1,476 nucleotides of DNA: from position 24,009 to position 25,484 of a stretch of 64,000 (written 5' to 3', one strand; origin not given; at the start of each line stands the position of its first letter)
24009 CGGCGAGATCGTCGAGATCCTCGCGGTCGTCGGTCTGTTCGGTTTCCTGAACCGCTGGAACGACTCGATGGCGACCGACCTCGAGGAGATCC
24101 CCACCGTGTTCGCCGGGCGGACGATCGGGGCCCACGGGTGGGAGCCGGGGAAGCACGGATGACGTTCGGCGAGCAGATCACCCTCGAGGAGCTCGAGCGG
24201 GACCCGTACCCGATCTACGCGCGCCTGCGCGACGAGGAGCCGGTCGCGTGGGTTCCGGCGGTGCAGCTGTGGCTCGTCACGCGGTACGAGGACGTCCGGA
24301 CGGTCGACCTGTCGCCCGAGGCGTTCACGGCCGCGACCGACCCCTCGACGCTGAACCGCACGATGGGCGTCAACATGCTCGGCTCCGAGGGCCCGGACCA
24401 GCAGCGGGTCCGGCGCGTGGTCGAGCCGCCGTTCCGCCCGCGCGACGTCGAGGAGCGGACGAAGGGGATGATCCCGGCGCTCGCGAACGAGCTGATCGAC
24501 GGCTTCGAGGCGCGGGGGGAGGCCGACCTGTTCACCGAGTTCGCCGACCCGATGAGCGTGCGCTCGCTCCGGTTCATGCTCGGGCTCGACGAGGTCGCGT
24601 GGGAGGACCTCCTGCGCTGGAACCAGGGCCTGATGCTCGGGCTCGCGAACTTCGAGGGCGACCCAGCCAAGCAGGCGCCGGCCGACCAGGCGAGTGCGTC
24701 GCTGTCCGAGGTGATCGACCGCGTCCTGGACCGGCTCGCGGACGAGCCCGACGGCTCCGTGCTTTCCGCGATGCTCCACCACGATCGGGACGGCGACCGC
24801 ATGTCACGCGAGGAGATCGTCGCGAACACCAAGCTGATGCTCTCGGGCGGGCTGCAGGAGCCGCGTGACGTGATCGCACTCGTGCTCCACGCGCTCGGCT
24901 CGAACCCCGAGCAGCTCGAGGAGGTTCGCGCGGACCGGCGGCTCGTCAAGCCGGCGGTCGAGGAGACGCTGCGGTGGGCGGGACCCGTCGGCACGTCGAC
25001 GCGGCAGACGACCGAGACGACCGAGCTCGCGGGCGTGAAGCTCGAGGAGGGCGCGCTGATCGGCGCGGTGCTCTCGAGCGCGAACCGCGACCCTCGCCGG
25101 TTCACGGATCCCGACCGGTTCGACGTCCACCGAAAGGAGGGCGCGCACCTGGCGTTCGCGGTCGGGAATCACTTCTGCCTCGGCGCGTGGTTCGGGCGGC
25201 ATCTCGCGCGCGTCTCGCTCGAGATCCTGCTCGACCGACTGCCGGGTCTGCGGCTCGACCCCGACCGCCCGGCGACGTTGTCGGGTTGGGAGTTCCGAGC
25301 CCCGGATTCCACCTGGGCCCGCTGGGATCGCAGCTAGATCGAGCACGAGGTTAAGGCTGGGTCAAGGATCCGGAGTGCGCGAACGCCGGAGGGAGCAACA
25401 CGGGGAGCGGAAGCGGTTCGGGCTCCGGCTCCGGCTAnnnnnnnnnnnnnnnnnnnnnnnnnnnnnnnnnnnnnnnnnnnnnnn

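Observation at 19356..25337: Candidate amine or xenobiotic catabolic cluster: GS-like ligase + fused double-SDR + AhpD-like + P450 (+ cupin + LLM oxidoreductase)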

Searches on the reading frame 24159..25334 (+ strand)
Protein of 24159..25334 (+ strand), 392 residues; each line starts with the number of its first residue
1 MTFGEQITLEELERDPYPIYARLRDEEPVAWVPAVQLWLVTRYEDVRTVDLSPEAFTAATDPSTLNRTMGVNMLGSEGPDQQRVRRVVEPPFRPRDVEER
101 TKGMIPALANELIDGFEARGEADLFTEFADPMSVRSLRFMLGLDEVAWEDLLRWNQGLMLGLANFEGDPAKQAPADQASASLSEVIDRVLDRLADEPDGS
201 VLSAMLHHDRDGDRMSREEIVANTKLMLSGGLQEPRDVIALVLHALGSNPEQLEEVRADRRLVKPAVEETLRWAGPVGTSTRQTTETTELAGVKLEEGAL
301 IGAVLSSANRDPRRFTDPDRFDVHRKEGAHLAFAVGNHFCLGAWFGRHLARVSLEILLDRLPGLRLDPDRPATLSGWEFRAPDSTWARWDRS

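Call 7: search_protein_families(library=pfam, proteins=[window:24159-25334:+], max_evalue=0.01)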
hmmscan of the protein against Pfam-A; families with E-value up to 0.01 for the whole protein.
window:24159-25334:+ (392 aa): 1 family
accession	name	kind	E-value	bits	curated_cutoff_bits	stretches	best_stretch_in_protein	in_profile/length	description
PF00067.27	p450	-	3.2e-19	69.5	22.8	1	181-359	219-430/462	Cytochrome P450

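Call 10: search_protein_families(library=ncbifam, proteins=[window:24159-25334:+], max_evalue=0.00001)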
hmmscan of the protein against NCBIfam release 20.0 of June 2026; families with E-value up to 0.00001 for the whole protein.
window:24159-25334:+ (392 aa): 9 families
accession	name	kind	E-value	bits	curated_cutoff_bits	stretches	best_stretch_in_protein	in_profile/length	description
TIGR04538.1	P450_cycloAA_1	subfamily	1.5e-54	185.3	500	1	10-384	5-389/395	cytochrome P450, cyclodipeptide synthase-associated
TIGR04515.1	P450_rel_GT_act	subfamily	6.1e-40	137.8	343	1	12-365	29-363/386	P450-derived glycosyltransferase activator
NF041177.1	Cyp119_Thmprot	equivalog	2.8e-28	98.8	680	1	17-358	2-337/368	cytochrome P450 Cyp119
TIGR04458.1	CYP450_TxtE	equivalog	2e-26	92.6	500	1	12-381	9-394/403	4-nitrotryptophan synthase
NF041802.1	P450_SolI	exception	5e-26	91.1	850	1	17-349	33-383/424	solanimycin biosynthesis cytochrome P450 SolI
NF045816.1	PentlenlactSyn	equivalog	1.9e-21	76.2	700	1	22-366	21-371/396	pentalenolactone synthase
NF051859.1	AlbFlvMonOxTrpSyn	equivalog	2.8e-13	49.3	700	1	11-346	36-412/457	bifunctional albaflavenone monooxygenase/terpene synthase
NF050147.1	aminopyruv_ApyO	equivalog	3.6e-13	48.9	525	1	76-360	83-392/444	RiPP biosynthesis cytochrome P450 ApyO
NF045812.1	PentlenOxigase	equivalog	9.7e-09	34.6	800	1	245-360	285-408/444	pentalenene oxygenase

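Call 16: search_solved_structures(query=window:24159-25334:+, max_evalue=1e-20)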
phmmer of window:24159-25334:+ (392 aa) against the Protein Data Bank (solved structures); distinct sequences matched with E-value up to 1e-20: 273 (the best 60 are shown).
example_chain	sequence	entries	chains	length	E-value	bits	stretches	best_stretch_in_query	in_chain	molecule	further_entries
6g71_A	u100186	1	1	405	4.2e-79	269.8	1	7-391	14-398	Cytochrome P450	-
8u09_A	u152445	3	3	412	1.2e-73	251.8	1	6-390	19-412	Cytochrome P450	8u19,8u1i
6hqn_A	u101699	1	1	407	1.9e-67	231.4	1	5-390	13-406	Cytochrome P450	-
6hqm_A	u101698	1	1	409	3.3e-67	230.7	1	5-390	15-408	Cytochrome P450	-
6hqp_A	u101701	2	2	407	4.4e-67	230.2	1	5-390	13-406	Cytochrome P450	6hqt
6ycp_A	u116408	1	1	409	4.5e-67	230.2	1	5-390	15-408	Aromatic O-demethylase, cytochrome P450 subunit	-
5ncb_A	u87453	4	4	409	5.5e-67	229.9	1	5-390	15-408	Cytochrome P450 | GcoA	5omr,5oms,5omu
6ycj_A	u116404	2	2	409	6.6e-67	229.6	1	5-390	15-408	Aromatic O-demethylase, cytochrome P450 subunit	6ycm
6hqk_A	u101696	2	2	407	8.1e-67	229.4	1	5-390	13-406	Cytochrome P450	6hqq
6ycn_A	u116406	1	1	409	8.3e-67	229.3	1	5-390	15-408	Aromatic O-demethylase, cytochrome P450 subunit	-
6hqo_A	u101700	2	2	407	9.9e-67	229.1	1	5-390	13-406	Cytochrome P450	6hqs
6yct_A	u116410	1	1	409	1e-66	229.1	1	5-390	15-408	Cytochrome P450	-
6yco_A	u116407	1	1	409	1e-66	229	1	5-390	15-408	Aromatic O-demethylase, cytochrome P450 subunit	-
6hql_A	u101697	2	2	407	1.2e-66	228.8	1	5-390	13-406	Cytochrome P450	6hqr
6ych_A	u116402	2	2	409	1.3e-66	228.6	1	5-390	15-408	Aromatic O-demethylase, cytochrome P450 subunit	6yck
6yci_A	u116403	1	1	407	1.8e-66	228.2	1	5-390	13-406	Aromatic O-demethylase, cytochrome P450 subunit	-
6ycl_A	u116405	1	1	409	1.8e-66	228.2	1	5-390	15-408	Aromatic O-demethylase, cytochrome P450 subunit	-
9ia1_B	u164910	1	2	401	8.7e-65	222.7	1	3-390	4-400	Cytochrome P450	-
2whw_A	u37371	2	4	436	2.6e-49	171.7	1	11-369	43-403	CYTOCHROME P450 MONOOXYGENASE | CYTOCHROME P450 HYDROXYLASE PIKC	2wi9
2vz7_A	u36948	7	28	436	2.6e-49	171.7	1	11-369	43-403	CYTOCHROME P450 MONOOXYGENASE | CYTOCHROME P450 HYDROXYLASE PIKC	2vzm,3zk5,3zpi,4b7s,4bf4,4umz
8gue_A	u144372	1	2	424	2.9e-49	171.6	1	11-369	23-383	Cytochrome P450 monooxygenase PikC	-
2bvj_A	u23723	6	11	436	3.3e-49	171.4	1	11-369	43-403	CYTOCHROME P450 MONOOXYGENASE | CYTOCHROME P450 HYDROXYLASE PIKC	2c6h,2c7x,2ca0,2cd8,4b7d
7xbm_A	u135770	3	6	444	3.3e-49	171.4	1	11-369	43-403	Cytochrome P450 monooxygenase PikC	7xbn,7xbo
5cje_A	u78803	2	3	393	1.4e-48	169.3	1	13-378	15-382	Cytochrome P450 hydroxylase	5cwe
3nc3_A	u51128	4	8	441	1.1e-46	163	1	9-390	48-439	Cytochrome P450 cypX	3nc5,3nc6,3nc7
8yhn_A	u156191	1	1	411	1.5e-46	162.6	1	14-369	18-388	Cytochrome P450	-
4rm4_A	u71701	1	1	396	6.2e-46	160.6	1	15-365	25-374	Cytochrome P450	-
8w6z_A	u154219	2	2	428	3.5e-45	158.1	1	8-367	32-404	Cytochrome P450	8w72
6gmf_A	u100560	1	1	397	4.8e-45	157.7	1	6-366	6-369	Putative cytochrome P450 hydroxylase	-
7y9o_A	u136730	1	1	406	1.8e-44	155.8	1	14-365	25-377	Cytochrome P450 monooxygenase YjiB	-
7y97_A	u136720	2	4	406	9.9e-44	153.4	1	14-366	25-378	Cytochrome P450 monooxygenase YjiB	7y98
9vgm_A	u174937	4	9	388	1.2e-43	153.1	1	20-383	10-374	Cytochrome P450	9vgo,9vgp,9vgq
7wex_A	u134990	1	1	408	3.5e-43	151.5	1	10-372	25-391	Cytochrome P450 hydroxylase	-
5z9i_A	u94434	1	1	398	3.3e-42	148.3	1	24-374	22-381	Putative P450-like enzyme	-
9vgn_A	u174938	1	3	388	3.4e-42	148.3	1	20-383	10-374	Cytochrome P450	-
2yoo_A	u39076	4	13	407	4.9e-42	147.8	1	23-379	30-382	P450 HEME-THIOLATE PROTEIN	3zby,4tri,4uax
4e2p_A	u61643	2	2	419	1.1e-41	146.6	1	72-374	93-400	Cytochrome P450 107B1 (P450CVIIB1)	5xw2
1egy_A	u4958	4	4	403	2e-41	145.8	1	13-369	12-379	CYTOCHROME P450ERYF | CYTOCHROME P450 107A1 | CYTOCHROME P450 ERYF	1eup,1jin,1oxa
5z9j_A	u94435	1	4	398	2.6e-41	145.4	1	24-374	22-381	Putative P450-like enzyme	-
7smz_A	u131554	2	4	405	5.1e-41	144.4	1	38-369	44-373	Cytochrome P450 142A3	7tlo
1jip_A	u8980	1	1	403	8.7e-41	143.7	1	13-369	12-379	CYTOCHROME P450 107A1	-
5l90_A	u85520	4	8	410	1.1e-40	143.3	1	10-368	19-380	Cytochrome P450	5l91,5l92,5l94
1jio_A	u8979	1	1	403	1.3e-40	143.1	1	13-369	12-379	CYTOCHROME P450 107A1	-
7ayx_A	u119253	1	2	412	1.5e-40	142.9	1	61-369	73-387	Cytochrome P450 113A1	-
4z5p_A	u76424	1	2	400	1.3e-39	139.8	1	16-384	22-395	Cytochrome P450 hydroxylase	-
7sh5_A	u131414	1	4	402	2.2e-39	139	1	38-369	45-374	Cytochrome P450 142A3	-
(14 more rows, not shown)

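Call 40: search_solved_structures(query=window:24159-25334:+, max_evalue=1e-60, show_alignments=3)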
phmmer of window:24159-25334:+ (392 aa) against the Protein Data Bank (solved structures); distinct sequences matched with E-value up to 1e-60: 18.
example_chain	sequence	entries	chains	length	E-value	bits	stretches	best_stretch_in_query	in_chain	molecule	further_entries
6g71_A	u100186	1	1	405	4.2e-79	269.8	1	7-391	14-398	Cytochrome P450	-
8u09_A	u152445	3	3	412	1.2e-73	251.8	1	6-390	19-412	Cytochrome P450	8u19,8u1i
6hqn_A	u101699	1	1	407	1.9e-67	231.4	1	5-390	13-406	Cytochrome P450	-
6hqm_A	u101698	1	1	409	3.3e-67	230.7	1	5-390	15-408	Cytochrome P450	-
6hqp_A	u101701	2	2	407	4.4e-67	230.2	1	5-390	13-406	Cytochrome P450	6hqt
6ycp_A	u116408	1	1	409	4.5e-67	230.2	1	5-390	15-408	Aromatic O-demethylase, cytochrome P450 subunit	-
5ncb_A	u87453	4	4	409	5.5e-67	229.9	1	5-390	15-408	Cytochrome P450 | GcoA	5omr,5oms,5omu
6ycj_A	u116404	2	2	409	6.6e-67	229.6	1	5-390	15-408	Aromatic O-demethylase, cytochrome P450 subunit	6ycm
6hqk_A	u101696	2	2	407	8.1e-67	229.4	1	5-390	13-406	Cytochrome P450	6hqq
6ycn_A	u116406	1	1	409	8.3e-67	229.3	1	5-390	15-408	Aromatic O-demethylase, cytochrome P450 subunit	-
6hqo_A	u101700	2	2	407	9.9e-67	229.1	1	5-390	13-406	Cytochrome P450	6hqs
6yct_A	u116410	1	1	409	1e-66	229.1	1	5-390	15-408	Cytochrome P450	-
6yco_A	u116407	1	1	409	1e-66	229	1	5-390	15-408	Aromatic O-demethylase, cytochrome P450 subunit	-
6hql_A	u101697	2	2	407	1.2e-66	228.8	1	5-390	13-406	Cytochrome P450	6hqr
6ych_A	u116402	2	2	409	1.3e-66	228.6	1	5-390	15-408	Aromatic O-demethylase, cytochrome P450 subunit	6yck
6yci_A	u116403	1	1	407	1.8e-66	228.2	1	5-390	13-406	Aromatic O-demethylase, cytochrome P450 subunit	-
6ycl_A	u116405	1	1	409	1.8e-66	228.2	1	5-390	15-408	Aromatic O-demethylase, cytochrome P450 subunit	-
9ia1_B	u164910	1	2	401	8.7e-65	222.7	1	3-390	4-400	Cytochrome P450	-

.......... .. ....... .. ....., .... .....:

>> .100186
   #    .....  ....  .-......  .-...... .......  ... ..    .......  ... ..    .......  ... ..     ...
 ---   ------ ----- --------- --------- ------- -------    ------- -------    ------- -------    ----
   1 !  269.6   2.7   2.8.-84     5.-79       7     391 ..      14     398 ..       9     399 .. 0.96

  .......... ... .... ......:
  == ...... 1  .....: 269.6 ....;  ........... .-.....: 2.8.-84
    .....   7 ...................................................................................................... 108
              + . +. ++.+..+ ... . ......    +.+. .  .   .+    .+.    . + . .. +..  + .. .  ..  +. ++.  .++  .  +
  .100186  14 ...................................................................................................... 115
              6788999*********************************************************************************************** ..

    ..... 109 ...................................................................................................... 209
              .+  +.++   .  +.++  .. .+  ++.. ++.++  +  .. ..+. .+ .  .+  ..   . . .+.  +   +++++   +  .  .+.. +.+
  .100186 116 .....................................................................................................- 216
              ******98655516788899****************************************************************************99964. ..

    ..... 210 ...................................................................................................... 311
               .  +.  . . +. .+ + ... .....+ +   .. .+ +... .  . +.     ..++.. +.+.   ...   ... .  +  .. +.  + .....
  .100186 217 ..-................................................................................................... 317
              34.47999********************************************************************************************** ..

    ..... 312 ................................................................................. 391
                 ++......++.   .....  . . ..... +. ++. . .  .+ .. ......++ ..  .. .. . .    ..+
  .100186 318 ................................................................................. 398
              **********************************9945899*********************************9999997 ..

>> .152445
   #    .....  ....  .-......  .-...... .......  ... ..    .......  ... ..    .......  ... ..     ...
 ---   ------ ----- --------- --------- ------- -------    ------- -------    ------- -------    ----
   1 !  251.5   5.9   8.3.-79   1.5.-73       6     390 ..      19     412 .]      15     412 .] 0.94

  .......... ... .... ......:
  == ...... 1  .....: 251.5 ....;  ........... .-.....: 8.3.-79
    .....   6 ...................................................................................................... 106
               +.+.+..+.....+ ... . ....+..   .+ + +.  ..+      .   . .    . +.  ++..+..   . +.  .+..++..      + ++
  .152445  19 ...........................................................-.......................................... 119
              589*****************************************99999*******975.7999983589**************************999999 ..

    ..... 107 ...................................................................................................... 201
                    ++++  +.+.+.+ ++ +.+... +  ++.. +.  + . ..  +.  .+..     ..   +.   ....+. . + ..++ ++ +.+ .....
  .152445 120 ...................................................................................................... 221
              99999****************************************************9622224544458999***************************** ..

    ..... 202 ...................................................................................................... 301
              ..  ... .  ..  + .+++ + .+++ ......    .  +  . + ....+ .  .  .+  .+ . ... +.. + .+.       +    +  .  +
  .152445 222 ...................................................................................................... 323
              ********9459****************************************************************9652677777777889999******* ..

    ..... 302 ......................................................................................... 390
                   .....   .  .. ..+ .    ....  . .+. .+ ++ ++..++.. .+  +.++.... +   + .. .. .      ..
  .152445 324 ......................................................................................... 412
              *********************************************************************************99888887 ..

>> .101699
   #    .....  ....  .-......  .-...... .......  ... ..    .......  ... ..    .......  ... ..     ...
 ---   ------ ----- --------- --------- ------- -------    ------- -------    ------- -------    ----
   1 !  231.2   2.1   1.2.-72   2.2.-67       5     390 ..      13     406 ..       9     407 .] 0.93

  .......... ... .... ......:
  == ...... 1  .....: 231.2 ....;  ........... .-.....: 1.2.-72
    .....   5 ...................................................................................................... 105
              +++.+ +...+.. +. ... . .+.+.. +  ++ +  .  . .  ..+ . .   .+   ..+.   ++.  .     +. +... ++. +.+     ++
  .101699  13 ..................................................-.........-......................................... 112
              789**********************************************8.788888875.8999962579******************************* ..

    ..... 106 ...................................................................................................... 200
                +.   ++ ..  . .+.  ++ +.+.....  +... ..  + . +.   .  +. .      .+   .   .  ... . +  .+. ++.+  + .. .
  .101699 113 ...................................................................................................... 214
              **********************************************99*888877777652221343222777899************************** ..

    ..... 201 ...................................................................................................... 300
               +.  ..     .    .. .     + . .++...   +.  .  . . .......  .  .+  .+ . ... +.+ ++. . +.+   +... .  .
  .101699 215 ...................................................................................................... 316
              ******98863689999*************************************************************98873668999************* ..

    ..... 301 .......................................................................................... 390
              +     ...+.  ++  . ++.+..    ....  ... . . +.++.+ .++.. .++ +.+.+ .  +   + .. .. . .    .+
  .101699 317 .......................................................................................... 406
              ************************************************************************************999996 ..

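Call 46: find_homologous_proteins(query=window:24159-25334:+, max_evalue=1e-30)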
Query window:24159-25334:+ (392 aa): 2569 proteins with E <= 1e-30 among 8000 candidates; the best 120 are listed.
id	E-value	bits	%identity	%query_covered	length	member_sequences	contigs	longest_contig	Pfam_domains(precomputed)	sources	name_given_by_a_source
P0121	8.1e-248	840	95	99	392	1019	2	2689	PF00067.28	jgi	jgi:cytochrome P450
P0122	4.6e-247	838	96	100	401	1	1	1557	PF00067.28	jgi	jgi:cytochrome P450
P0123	1.2e-246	836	96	99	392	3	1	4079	PF00067.28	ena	-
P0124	1.7e-244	829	94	100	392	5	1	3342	PF00067.28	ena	-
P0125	2.0e-240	816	93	99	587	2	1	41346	PF02627.26,PF00067.28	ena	-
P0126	2.4e-237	806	91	99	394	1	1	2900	PF00067.28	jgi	-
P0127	1.0e-236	804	89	99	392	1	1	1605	PF00067.28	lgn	-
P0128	1.0e-236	804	92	99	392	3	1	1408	PF00067.28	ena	-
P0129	5.1e-236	801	92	99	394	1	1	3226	PF00067.28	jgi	jgi:cytochrome P450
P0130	9.1e-236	800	89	99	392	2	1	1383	PF00067.28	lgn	-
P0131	2.5e-235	799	90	100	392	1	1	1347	PF00067.28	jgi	jgi:cytochrome P450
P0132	2.9e-235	799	91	99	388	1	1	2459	PF00067.28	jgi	jgi:cytochrome P450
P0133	1.4e-234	797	89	100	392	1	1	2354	PF00067.28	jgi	jgi:cytochrome P450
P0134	3.6e-234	795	90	100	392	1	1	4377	PF00067.28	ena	-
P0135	5.4e-234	795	91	99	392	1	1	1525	PF00067.28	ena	-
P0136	8.8e-234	794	89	100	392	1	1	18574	PF00067.28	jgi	jgi:cytochrome P450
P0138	1.2e-233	793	90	99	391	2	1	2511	PF00067.28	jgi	jgi:cytochrome P450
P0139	1.3e-233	793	90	99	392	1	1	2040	PF00067.28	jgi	jgi:cytochrome P450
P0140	2.0e-233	793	90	99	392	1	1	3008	PF00067.28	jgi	jgi:cytochrome P450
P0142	4.1e-233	792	90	99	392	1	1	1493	PF00067.28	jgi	jgi:cytochrome P450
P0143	5.7e-233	791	89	99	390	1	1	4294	PF00067.28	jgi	jgi:cytochrome P450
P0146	1.4e-232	790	89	99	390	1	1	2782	PF00067.28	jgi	jgi:cytochrome P450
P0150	4.7e-232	788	88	100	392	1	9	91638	PF00067.28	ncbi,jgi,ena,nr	ncbi:MAG TPA: cytochrome P450 [Actinomycetota bacterium]|nr:cytochrome P450 [Actinomycetota bacteriu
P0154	6.5e-232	788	89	99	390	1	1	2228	PF00067.28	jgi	jgi:cytochrome P450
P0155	6.5e-232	788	89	100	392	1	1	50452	PF00067.28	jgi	jgi:cytochrome P450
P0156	7.2e-232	788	88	100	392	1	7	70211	PF00067.28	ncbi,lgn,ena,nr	ncbi:MAG TPA: cytochrome P450 [Actinomycetota bacterium]|nr:cytochrome P450 [Actinomycetota bacteriu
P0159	9.1e-232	787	90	99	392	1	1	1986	PF00067.28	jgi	jgi:cytochrome P450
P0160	1.0e-231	787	89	99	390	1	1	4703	PF00067.28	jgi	jgi:cytochrome P450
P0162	1.4e-231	787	89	99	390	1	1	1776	PF00067.28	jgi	jgi:cytochrome P450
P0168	2.7e-231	786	89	100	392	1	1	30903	PF00067.28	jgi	jgi:cytochrome P450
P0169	2.7e-231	786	89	99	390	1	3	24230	PF00067.28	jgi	jgi:cytochrome P450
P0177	9.8e-231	784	88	99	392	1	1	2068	PF00067.28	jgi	jgi:cytochrome P450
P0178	1.0e-230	784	89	99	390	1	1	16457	PF00067.28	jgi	jgi:cytochrome P450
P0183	1.6e-230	783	89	99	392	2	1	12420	PF00067.28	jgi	jgi:cytochrome P450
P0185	2.1e-230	783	88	99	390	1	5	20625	PF00067.28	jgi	jgi:cytochrome P450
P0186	2.9e-230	782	88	99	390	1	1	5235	PF00067.28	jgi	jgi:cytochrome P450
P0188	8.2e-230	781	88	99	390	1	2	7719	PF00067.28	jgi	jgi:cytochrome P450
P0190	1.3e-229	780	88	99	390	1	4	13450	PF00067.28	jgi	jgi:cytochrome P450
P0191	1.4e-229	780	88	99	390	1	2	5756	PF00067.28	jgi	jgi:cytochrome P450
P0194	3.6e-229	779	88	99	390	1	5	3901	PF00067.28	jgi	jgi:cytochrome P450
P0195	4.7e-229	778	88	100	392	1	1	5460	PF00067.28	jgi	jgi:cytochrome P450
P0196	6.5e-229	778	88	99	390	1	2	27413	PF00067.28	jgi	jgi:cytochrome P450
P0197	6.8e-229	778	88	99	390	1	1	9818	PF00067.28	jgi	jgi:cytochrome P450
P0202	3.1e-228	776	88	99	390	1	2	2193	PF00067.28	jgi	jgi:cytochrome P450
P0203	3.7e-228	775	88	99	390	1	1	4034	PF00067.28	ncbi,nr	ncbi:MAG TPA: cytochrome P450 [Actinomycetota bacterium]|nr:cytochrome P450 [Actinomycetota bacteriu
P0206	1.2e-227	774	87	99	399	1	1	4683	PF00067.28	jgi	jgi:cytochrome P450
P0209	2.8e-227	773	88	99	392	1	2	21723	PF00067.28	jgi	jgi:cytochrome P450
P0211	7.2e-227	771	88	99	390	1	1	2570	PF00067.28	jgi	jgi:cytochrome P450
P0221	2.3e-226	769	88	99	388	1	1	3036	PF00067.28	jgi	jgi:cytochrome P450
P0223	4.0e-226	769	87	99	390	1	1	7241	PF00067.28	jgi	jgi:cytochrome P450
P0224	4.6e-226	769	87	99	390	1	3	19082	PF00067.28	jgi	jgi:cytochrome P450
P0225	4.8e-226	768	87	99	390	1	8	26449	PF00067.28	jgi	jgi:cytochrome P450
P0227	5.3e-226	768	87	99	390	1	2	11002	PF00067.28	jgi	jgi:cytochrome P450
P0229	6.2e-226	768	87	99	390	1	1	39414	PF00067.28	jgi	jgi:cytochrome P450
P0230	1.0e-225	767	87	99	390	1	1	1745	PF00067.28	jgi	jgi:cytochrome P450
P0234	2.0e-225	766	86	99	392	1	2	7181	PF00067.28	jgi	jgi:cytochrome P450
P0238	8.1e-225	764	87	99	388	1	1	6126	PF00067.28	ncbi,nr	ncbi:MAG TPA: cytochrome P450 [Actinomycetota bacterium]|nr:cytochrome P450 [Actinomycetota bacteriu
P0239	1.1e-224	764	86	99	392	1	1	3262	PF00067.28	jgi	jgi:cytochrome P450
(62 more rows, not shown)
